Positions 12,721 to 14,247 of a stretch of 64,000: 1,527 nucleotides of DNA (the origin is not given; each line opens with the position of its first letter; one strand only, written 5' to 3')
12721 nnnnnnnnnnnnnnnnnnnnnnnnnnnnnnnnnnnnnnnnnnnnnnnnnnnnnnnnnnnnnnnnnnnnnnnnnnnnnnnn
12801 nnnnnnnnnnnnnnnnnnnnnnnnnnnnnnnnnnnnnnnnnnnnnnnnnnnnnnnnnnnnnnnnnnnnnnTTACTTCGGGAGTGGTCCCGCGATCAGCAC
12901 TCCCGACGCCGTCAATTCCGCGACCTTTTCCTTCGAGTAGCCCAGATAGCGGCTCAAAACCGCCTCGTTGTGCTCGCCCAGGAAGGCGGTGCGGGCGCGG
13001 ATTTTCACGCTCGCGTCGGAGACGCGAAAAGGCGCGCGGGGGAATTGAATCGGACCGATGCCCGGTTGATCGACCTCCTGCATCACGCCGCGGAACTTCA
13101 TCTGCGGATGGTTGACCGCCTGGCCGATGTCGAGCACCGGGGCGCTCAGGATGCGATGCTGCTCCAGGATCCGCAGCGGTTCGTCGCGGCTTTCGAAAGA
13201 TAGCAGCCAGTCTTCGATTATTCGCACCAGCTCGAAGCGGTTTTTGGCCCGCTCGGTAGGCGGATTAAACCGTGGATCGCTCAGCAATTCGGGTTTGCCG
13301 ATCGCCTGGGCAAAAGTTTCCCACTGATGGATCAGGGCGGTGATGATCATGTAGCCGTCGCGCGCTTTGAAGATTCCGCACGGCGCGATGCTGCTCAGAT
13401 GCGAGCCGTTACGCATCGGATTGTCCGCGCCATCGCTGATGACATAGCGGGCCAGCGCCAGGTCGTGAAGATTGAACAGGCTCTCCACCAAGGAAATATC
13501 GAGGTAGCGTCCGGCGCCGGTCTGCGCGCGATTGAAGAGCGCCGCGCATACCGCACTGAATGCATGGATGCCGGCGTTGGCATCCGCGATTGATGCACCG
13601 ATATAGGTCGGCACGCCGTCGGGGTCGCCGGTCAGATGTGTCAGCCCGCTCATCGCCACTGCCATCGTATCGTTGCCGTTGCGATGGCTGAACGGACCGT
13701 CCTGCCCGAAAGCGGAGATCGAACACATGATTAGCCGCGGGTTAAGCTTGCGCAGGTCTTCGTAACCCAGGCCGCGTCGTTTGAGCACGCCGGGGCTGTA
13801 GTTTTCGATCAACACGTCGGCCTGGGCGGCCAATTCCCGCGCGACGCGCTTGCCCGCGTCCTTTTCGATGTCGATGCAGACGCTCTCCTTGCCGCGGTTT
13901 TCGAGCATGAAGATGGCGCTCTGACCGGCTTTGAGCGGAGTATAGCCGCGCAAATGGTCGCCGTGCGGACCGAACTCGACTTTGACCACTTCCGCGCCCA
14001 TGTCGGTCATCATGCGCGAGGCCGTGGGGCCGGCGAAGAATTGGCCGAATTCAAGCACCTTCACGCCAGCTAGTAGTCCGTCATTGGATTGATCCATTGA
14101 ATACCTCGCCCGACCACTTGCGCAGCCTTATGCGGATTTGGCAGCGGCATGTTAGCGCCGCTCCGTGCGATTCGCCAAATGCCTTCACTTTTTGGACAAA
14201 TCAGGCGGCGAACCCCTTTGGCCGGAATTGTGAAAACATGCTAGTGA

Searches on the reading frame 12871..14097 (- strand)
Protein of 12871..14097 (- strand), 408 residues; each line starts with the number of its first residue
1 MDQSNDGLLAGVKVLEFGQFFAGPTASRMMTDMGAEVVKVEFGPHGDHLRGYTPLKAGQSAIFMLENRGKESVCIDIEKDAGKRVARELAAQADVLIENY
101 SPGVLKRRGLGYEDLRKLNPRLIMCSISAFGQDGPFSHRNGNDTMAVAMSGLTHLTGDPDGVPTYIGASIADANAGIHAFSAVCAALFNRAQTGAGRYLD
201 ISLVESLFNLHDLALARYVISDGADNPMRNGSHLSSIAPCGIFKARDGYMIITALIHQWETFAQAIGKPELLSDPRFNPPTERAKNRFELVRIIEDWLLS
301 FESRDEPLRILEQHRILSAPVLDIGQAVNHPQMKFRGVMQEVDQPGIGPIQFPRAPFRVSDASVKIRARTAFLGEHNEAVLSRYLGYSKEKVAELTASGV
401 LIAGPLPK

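Call 5: search_protein_families(library=pfam, proteins=[window:12871-14097:-], max_evalue=0.01)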
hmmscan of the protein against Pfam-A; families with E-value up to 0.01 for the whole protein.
window:12871-14097:- (408 aa): 1 family
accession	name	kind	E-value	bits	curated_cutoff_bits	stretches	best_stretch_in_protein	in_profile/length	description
PF02515.22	CoA_transf_3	-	1.1e-109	367.3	23.3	1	9-377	1-366/366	CoA-transferase family III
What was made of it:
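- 12871..14097 (-): Intact family III (CaiB/BaiF) CoA-transferase gene, 408 aa: native 5' part, core, then island-borne last 5 codons. Pfam PF02515, E 1e-109, full length (call 5).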

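Call 8: find_encoding_contigs(protein=window:12871-14097:-, flank=10000, max_places=10)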
Protein window:12871-14097:- (408 aa): 1 contig read that carries it; 1 place shown.
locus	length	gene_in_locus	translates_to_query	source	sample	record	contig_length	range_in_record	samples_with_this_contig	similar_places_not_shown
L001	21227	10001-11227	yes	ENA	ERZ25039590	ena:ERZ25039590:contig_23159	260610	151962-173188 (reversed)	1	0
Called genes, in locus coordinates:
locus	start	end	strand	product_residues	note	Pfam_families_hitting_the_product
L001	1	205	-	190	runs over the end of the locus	PF25601:AAA_lid_14, PF02954:HTH_8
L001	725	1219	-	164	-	-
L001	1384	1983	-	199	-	PF05951:Peptidase_M15_2, PF08291:Peptidase_M15_3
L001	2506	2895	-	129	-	-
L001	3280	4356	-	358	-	PF05598:DUF772, PF01609:DDE_Tnp_1, PF13751:DDE_Tnp_1_6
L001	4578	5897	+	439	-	PF00768:Peptidase_S11, PF13354:Beta-lactamase2, PF07943:PBP5_C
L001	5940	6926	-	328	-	PF03992:ABM (faint), PF27539:Y2318_C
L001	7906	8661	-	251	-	PF06314:ADC (weak)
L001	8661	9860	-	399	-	PF00296:Bac_luciferase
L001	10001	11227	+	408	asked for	PF02515:CoA_transf_3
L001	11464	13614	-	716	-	PF03235:GmrSD_N, PF07510:GmrSD_C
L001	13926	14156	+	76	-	-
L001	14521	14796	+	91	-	PF05016:ParE_toxin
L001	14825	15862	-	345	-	PF00296:Bac_luciferase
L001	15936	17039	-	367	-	PF04909:Amidohydro_2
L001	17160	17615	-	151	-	PF13577:SnoaL_4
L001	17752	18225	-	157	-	PF14376:Haem_bd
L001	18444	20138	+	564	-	PF07969:Amidohydro_3, PF01979:Amidohydro_1 (weak), PF07969:Amidohydro_3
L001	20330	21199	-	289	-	PF00873:ACR_tran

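Call 13: find_related_loci(query=window:12871-14097:-, collection=genome_contigs, flank=10000)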
Query window:12871-14097:- (408 aa) in genome_contigs; peptide patterns used: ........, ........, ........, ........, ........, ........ (x = any residue, [..] = any of these).
77 stretches matched a pattern; 39 encode a relative of the query (tblastn E <= 1e-3); 39 distinct loci.
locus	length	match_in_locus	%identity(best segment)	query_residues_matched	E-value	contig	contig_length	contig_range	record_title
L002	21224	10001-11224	90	1-408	0e+0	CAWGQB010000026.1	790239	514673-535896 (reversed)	MAG: uncultured proteobacterium isolate MFD04463.bin.2.159 genome assembly, contig: contig_70703, whole genome shotgun s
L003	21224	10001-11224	83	1-408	0e+0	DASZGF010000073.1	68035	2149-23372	MAG TPA_asm: Candidatus Binataceae bacterium isolate SMAG_U6541 k141_152344, whole genome shotgun sequence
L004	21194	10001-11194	47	8-405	1e-128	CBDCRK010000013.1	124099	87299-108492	MAG: uncultured Candidatus Binatia bacterium isolate c14ce093-c1b4-4a9f-a633-4da5294aefe4 genome assembly, contig: conti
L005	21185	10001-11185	47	8-402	5e-125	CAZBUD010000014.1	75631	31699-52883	MAG TPA_asm: uncultured Enterobacteriaceae bacterium isolate SRP092902_co1_597 genome assembly, contig: NODE_273_length_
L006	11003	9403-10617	47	1-402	9e-125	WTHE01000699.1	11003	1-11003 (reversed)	MAG: Candidatus Binatota bacterium isolate CO36406bin_19 NODE_1725_length_11003_cov_7.726251, whole genome shotgun seque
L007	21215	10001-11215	47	1-402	9e-125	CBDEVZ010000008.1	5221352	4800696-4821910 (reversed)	MAG: uncultured Candidatus Binatia bacterium isolate 77b99e23-3f9f-49a3-a4d3-93b2c3db3d2d genome assembly, contig: conti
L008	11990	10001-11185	47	8-402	2e-124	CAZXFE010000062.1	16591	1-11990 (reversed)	MAG TPA_asm: uncultured Enterobacteriaceae bacterium isolate binchicken_co375_177 genome assembly, contig: NODE_1094_len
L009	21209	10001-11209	46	2-402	4e-124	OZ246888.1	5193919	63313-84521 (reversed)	MAG: Candidatus Binatia bacterium isolate 6b508bb3-31ce-4f4f-8d88-ad7b0e8f6706 genome assembly, chromosome: 1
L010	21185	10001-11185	48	8-402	8e-123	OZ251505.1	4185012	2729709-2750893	MAG: uncultured Candidatus Binatia bacterium isolate 3702f2bb-6743-416a-8e02-efa82259b27a genome assembly, chromosome: 1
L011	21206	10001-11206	46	1-402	7e-123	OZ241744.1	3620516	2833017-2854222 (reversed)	MAG: uncultured Candidatus Binatia bacterium isolate 1a802767-3803-4637-ab5b-ce8b9f0f9348 genome assembly, chromosome: 1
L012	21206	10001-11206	46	1-402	2e-122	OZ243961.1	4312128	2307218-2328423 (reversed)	MAG: uncultured Candidatus Binatia bacterium isolate c3ca01ca-9b7f-48ee-8e12-6a9662520b33 genome assembly, chromosome: 1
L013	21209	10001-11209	46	2-402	2e-122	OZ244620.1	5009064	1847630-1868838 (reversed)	MAG: uncultured Candidatus Binatia bacterium isolate a6e05b1d-2203-4d92-b789-b8e4a46226c9 genome assembly, chromosome: 1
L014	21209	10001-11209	46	2-402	2e-122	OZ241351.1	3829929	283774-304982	MAG: uncultured Candidatus Binatia bacterium isolate 5f0d318e-1668-4b86-9731-a3c73843edec genome assembly, chromosome: 1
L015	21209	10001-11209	46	2-402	2e-122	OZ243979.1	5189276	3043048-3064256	MAG: uncultured Candidatus Binatia bacterium isolate 1ea5a42d-c5b0-4d9d-a207-f079449ea76f genome assembly, chromosome: 1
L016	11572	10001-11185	46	8-402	1e-122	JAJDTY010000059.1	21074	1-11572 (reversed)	MAG: Candidatus Binatia bacterium isolate jk18x1bzbins.55 k141_1030893, whole genome shotgun sequence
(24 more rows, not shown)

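Call 21: search_protein_families(library=pfam, proteins=[L003:11312-12067:-, L003:11920-13197:-, L003:13128-13796:-, L003:13691-14635:-, L003:15619-16356:+, L003:16021-16722:-, L003:16927-17553:-, L003:17568-18164:-, L003:18671-19609:+, L003:15351-15953:-], max_evalue=0.001)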
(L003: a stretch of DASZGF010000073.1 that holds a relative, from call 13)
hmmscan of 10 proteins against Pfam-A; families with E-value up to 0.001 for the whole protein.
L003:11312-12067:- (251 aa): 2 families
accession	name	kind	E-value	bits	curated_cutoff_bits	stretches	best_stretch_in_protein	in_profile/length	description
PF13424.12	TPR_12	-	0.00042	20.9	30.1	0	162-227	5-72/77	Tetratricopeptide repeat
PF00515.34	TPR_1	-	0.00059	20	27.8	0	164-190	5-31/34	Tetratricopeptide repeat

L003:11920-13197:- (425 aa): 0 families

L003:13128-13796:- (222 aa): 3 families
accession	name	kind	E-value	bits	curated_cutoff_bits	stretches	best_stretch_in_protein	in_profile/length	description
PF13191.12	AAA_16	-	6.5e-25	89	32.6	1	42-218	1-160/167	AAA ATPase domain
PF01637.24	ATPase_2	-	2.3e-05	24.8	33.2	1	43-200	1-120/225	ATPase domain predominantly from Archaea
PF13401.12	AAA_22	-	7.3e-05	23.5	27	1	70-203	10-97/130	AAA domain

L003:13691-14635:- (314 aa): 4 families
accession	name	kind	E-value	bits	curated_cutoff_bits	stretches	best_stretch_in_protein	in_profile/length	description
PF00069.31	Pkinase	-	1.1e-43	150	31.7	1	45-290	2-250/263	Protein kinase domain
PF07714.23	PK_Tyr_Ser-Thr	-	3.4e-27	95.8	23.1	1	45-288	2-248/258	Protein tyrosine and serine/threonine kinase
PF03109.22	ABC1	-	3.8e-06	26.7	22.9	1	160-200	182-222/244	ABC1 atypical kinase-like domain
PF01636.29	APH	-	9.3e-06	26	23.2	1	43-193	71-198/239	Phosphotransferase enzyme family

L003:15619-16356:+ (245 aa): 0 families

L003:16021-16722:- (233 aa): 0 families

L003:16927-17553:- (208 aa): 1 family
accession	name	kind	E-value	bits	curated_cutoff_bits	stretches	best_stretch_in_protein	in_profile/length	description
PF13191.12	AAA_16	-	7.5e-12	46.5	32.6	1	123-198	3-75/167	AAA ATPase domain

L003:17568-18164:- (198 aa): 3 families
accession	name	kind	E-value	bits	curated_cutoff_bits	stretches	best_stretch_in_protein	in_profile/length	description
PF07638.17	Sigma70_ECF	-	1.9e-45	155.5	21.1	1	31-197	2-170/185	ECF sigma factor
PF04545.22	Sigma70_r4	-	6.7e-07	29.2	24.1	1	159-194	1-36/50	Sigma-70, region 4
PF08281.18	Sigma70_r4_2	-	1.8e-05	24.7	25.7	1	157-194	5-42/54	Sigma-70, region 4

L003:18671-19609:+ (312 aa): 0 families

L003:15351-15953:- (200 aa): 0 families

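Call 22: find_homologous_proteins(query=L001:11467-13614:-, max_evalue=1e-10)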
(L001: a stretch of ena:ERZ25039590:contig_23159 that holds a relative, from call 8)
Query L001:11467-13614:- (716 aa): 6810 proteins with E <= 1e-10 among 8000 candidates; the best 120 are listed.
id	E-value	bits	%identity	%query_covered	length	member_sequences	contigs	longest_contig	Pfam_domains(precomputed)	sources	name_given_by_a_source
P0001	0.0e+0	1294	77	98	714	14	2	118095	PF07510.17,PF03235.20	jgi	-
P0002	0.0e+0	1291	76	98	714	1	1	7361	PF07510.17,PF03235.20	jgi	jgi:uncharacterized protein with ParB-like and HNH nuclease domain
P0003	0.0e+0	1273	75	100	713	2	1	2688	PF07510.17,PF03235.20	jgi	jgi:hypothetical protein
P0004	0.0e+0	1271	76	99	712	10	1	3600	PF07510.17,PF03235.20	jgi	jgi:uncharacterized protein with ParB-like and HNH nuclease domain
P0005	0.0e+0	1268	75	100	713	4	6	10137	PF07510.17,PF03235.20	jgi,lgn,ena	jgi:hypothetical protein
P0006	0.0e+0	1255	74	100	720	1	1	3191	PF07510.17,PF03235.20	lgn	-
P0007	0.0e+0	1251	75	98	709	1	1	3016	PF07510.17,PF03235.20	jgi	jgi:uncharacterized protein with ParB-like and HNH nuclease domain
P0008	0.0e+0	1239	75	98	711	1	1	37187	PF07510.17,PF03235.20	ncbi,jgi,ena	-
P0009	0.0e+0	1235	74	98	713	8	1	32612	PF07510.17,PF03235.20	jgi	jgi:uncharacterized protein with ParB-like and HNH nuclease domain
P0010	0.0e+0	1233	74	98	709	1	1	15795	PF07510.17,PF03235.20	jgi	jgi:uncharacterized protein with ParB-like and HNH nuclease domain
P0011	0.0e+0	1221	71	100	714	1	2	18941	PF07510.17,PF03235.20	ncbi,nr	ncbi:MAG: DUF262 domain-containing protein [Acidobacteriota bacterium]|nr:DUF262 domain-containing p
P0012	0.0e+0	1214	74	98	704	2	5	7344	PF07510.17,PF03235.20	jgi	jgi:hypothetical protein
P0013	0.0e+0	1212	74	98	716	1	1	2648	PF07510.17,PF03235.20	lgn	-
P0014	0.0e+0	1193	72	98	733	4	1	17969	PF07510.17,PF03235.20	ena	-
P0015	0.0e+0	1188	70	100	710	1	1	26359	PF07510.17,PF03235.20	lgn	-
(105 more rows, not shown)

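Call 23: find_encoding_contigs(protein=P0001, flank=8000, max_places=4)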
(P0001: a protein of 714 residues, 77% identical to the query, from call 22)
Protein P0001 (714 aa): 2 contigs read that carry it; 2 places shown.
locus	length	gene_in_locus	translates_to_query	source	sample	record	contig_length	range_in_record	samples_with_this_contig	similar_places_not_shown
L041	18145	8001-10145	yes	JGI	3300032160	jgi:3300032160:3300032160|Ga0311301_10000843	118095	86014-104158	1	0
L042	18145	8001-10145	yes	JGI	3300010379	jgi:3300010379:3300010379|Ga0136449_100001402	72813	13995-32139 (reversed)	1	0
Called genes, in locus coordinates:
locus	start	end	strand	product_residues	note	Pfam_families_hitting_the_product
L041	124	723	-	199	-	PF05685:Uma2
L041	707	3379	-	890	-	PF28598:PDH_E1_N, PF00456:Transketolase_N, PF17831:PDH_E1_M, PF22613:Transketolase_C_1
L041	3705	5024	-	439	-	PF20706:GT4-conflict, PF00534:Glycos_transf_1, PF13692:Glyco_trans_1_4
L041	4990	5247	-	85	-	-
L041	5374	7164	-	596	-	PF00501:AMP-binding, PF23562:AMP-binding_C_3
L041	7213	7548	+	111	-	PF18765:Polbeta, PF01909:NTP_transf_2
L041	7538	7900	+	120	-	PF01934:HepT-like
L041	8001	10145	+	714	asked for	PF03235:GmrSD_N, PF07510:GmrSD_C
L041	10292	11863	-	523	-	PF00083:Sugar_tr, PF07690:MFS_1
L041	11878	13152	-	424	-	PF25919:BSH_CusB (faint), PF25997:BSH_YhbJ (faint), PF25917:BSH_RND, PF25963:Beta-barrel_AAEA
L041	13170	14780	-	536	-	PF13466:STAS_2 (faint), PF02321:OEP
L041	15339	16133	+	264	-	PF27225:AF_1859_N, PF10040:CRISPR_Cas6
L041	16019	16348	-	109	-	-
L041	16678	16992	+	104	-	PF04365:BrnT_toxin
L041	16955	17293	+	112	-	PF14384:BrnA_antitoxin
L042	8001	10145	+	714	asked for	PF03235:GmrSD_N, PF07510:GmrSD_C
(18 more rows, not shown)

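Call 24: find_encoding_contigs(protein=P0008, flank=8000, max_places=3)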
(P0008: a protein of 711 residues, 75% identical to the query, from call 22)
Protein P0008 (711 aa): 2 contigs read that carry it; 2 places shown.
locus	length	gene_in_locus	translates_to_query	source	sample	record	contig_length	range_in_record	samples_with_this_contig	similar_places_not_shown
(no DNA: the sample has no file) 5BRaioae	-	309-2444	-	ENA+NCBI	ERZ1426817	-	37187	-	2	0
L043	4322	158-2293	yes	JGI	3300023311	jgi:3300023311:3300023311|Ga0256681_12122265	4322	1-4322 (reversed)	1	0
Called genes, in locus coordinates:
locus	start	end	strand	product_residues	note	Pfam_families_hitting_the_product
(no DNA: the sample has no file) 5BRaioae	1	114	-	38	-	?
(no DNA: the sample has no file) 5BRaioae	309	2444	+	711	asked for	PF03235:GmrSD_N, PF07510:GmrSD_C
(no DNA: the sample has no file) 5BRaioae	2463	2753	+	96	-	PF11867:T1RH-like_C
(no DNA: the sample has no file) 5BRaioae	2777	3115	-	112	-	PF13360:PQQ_2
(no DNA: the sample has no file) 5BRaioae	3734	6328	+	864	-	PF00069:Pkinase, PF01636:APH (faint), PF07714:PK_Tyr_Ser-Thr, PF03109:ABC1 (weak), PF00930:DPPIV_N (faint), PF07676:PD40 (weak), PF26549:Tricorn_N, PF26549:Tricorn_N, +2 more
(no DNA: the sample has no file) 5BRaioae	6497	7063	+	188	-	PF02545:Maf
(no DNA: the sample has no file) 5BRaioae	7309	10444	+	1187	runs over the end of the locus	PF01855:POR_N, PF17147:PFOR_II, PF01558:POR, PF10371:EKR, PF12837:Fer4_6, PF12838:Fer4_7, PF13237:Fer4_10, PF13484:Fer4_16, +6 more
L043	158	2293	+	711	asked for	PF03235:GmrSD_N, PF07510:GmrSD_C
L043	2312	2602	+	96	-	PF11867:T1RH-like_C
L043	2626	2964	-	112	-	PF13360:PQQ_2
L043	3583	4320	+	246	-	?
